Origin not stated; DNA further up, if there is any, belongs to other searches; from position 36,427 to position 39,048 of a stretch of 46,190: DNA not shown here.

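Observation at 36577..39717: Rad50/SbcC-like ATPase with a transmembrane hairpin at the coiled-coil apex, paired with a duplicated CxxC...CxxH protein and no nuclease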

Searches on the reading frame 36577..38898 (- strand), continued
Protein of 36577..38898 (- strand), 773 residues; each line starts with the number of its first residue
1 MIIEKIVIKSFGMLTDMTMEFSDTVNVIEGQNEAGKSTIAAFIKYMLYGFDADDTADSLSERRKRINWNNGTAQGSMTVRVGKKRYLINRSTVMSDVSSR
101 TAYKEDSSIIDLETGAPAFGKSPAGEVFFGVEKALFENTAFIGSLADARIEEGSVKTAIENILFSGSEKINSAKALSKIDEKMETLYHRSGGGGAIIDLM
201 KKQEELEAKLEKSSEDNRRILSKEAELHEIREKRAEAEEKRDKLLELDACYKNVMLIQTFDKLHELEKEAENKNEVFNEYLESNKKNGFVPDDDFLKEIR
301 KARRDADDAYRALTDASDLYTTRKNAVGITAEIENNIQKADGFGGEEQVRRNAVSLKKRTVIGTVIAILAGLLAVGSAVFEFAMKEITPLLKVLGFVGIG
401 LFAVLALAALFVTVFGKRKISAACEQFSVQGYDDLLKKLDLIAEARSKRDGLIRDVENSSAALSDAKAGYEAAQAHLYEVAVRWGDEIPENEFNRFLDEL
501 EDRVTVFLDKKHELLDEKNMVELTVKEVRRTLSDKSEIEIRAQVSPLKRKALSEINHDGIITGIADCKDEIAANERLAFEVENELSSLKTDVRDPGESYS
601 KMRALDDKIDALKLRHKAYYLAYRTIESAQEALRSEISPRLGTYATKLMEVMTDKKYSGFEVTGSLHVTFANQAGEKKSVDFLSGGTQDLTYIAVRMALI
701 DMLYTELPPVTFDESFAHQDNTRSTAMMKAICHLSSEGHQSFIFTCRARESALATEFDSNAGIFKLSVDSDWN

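Call 74: list_cluster_members(proteins=[P0474, P0426, P0334, P0319, P0242, P0243, P0270, P0395, P0001])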
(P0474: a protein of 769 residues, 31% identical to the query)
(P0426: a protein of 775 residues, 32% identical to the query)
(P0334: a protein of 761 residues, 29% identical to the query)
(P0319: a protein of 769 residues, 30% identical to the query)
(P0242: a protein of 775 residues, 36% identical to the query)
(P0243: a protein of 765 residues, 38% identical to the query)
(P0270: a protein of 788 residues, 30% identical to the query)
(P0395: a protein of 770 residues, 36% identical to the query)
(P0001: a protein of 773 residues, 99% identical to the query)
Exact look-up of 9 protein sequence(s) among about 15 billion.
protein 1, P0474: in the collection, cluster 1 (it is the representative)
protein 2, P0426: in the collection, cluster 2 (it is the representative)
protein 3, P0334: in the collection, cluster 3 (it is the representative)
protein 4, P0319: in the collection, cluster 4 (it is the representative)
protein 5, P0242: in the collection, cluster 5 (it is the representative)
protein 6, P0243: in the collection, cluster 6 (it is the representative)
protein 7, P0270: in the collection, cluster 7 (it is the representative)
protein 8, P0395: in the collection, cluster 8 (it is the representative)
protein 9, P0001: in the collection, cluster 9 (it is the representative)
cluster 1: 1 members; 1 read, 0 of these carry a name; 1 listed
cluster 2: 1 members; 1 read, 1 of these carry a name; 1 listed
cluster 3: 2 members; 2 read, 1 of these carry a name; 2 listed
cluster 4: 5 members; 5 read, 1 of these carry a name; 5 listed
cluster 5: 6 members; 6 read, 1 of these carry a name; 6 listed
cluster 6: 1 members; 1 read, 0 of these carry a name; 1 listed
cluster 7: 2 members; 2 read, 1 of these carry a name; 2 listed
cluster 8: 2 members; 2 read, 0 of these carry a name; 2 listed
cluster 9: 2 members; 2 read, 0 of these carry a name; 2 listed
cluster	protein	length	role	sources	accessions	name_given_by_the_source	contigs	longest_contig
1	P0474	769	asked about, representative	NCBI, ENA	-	-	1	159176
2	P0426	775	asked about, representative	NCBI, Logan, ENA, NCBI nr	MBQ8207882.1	MAG: AAA family ATPase [Clostridia bacterium] | AAA family ATPase [Clostridia bacterium]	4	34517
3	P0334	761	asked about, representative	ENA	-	-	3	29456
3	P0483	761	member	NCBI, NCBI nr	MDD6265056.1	MAG: AAA family ATPase [Clostridia bacterium] | AAA family ATPase [Clostridia bacterium]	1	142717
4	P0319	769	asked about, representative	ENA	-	-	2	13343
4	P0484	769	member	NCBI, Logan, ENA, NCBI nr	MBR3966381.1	MAG: AAA family ATPase [Clostridia bacterium] | AAA family ATPase [Clostridia bacterium]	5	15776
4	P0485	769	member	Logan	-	-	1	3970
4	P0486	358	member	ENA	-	-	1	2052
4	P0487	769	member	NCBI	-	-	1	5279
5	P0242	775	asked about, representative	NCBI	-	-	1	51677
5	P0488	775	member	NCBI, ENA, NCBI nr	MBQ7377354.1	MAG: AAA family ATPase [Clostridia bacterium] | AAA family ATPase [Clostridia bacterium]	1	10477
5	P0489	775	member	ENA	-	-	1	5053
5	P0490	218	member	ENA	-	-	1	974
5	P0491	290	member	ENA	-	-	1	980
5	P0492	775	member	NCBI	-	-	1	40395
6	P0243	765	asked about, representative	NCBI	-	-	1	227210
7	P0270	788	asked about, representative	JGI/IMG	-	-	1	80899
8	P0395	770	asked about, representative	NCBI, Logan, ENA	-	-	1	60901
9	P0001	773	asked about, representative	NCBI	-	-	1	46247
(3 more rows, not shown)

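Call 75: fold_search(model_id=the predicted structure, library=pdb)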
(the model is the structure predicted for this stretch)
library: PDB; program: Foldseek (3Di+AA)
matches with E <= 10: 721; with E <= 0.001: 105
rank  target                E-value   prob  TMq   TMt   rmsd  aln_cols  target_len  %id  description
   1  7zr1_D                1.9e-16  1.00  0.43  0.43  87.8       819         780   13  Chaetomium thermophilum Mre11-Rad50-Nbs1 complex bound to ATPyS (composite structure) (released 2023-01-11)
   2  7zr1_C                4.9e-16  1.00  0.42  0.42  87.0       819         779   13  Chaetomium thermophilum Mre11-Rad50-Nbs1 complex bound to ATPyS (composite structure) (released 2023-01-11)
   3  7nyw_B                7.5e-11  1.00  0.20  0.18  34.5       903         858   12  Cryo-EM structure of the MukBEF-MatP-DNA head module (released 2021-07-07)
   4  8i4x_B                1.3e-10  1.00  0.35  0.26  98.7      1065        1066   12  Cryo-EM structure of 5-subunit Smc5/6 (released 2024-06-26)
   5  9gm6_A                1.5e-10  1.00  0.23  0.17  40.8      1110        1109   11  MukBEF in a nucleotide-bound state with open neck gate (heads core) (released 2025-03-26)
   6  7yqh_B                1.8e-10  1.00  0.31  0.24  91.8      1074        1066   12  Cryo-EM structure of 8-subunit Smc5/6 (released 2024-01-31)
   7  9gm6_B                5.1e-10  1.00  0.24  0.17  37.2      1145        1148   10  MukBEF in a nucleotide-bound state with open neck gate (heads core) (released 2025-03-26)
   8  9gm9_A                8.7e-10  1.00  0.24  0.19  38.8      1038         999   10  MukBEF in a DNA capture state (released 2025-03-26)
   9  8i4x_A                1.7e-09  1.00  0.26  0.20  93.9      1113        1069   13  Cryo-EM structure of 5-subunit Smc5/6 (released 2024-06-26)
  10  6yvu_B                1.9e-09  1.00  0.27  0.19  91.9      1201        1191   10  Condensin complex from S.cerevisiae ATP-free apo non-engaged state (released 2020-07-15)
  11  8i13_B                2.2e-09  1.00  0.38  0.30  105.5      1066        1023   12  Cryo-EM structure of 6-subunit Smc5/6 (released 2024-06-26)
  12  7yqh_A                4.6e-09  1.00  0.29  0.22  94.9      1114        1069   13  Cryo-EM structure of 8-subunit Smc5/6 (released 2024-01-31)
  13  7qcd_A                6.1e-09  1.00  0.29  0.23  104.3      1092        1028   12  CryoEM structure of the Smc5/6-holocomplex (composite structure) (released 2022-09-21)
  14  5xei                  2.8e-08  1.00  0.25  0.35  43.6       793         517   14  Crystal structure of the Smc head domain with a coiled coil and joint derived from Pyrococcus yayanosii (released 2017-06-07)
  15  9a6c_A                5.0e-08  1.00  0.24  0.31  33.1       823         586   12  Integrative model of YYDD-YYDB by crosslinking MS and deep learning (released 2024-09-18)
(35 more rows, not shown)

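Call 94: search_dna_similar(query=window:36577-38898:-, collection=plasmids, mode=protein, max_evalue=1e-10, max_rows=15)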
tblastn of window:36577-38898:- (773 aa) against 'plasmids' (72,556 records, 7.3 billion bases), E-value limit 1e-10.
Records with a match: 1; places in all: 1; records where one place covers at least 80% of the query: 0.
Best place of each record, by identity: <60% 1.
By first word of the organism name: Vescimonas 1.
By predicted mobility (MOB-suite, as given by PLSDB): non-mobilizable 1.
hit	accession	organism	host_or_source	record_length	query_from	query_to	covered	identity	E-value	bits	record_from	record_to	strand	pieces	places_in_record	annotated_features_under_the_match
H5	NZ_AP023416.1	Vescimonas fastidiosa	Homo sapiens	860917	10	191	24%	28.9%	5e-12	78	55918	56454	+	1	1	AAA family ATPase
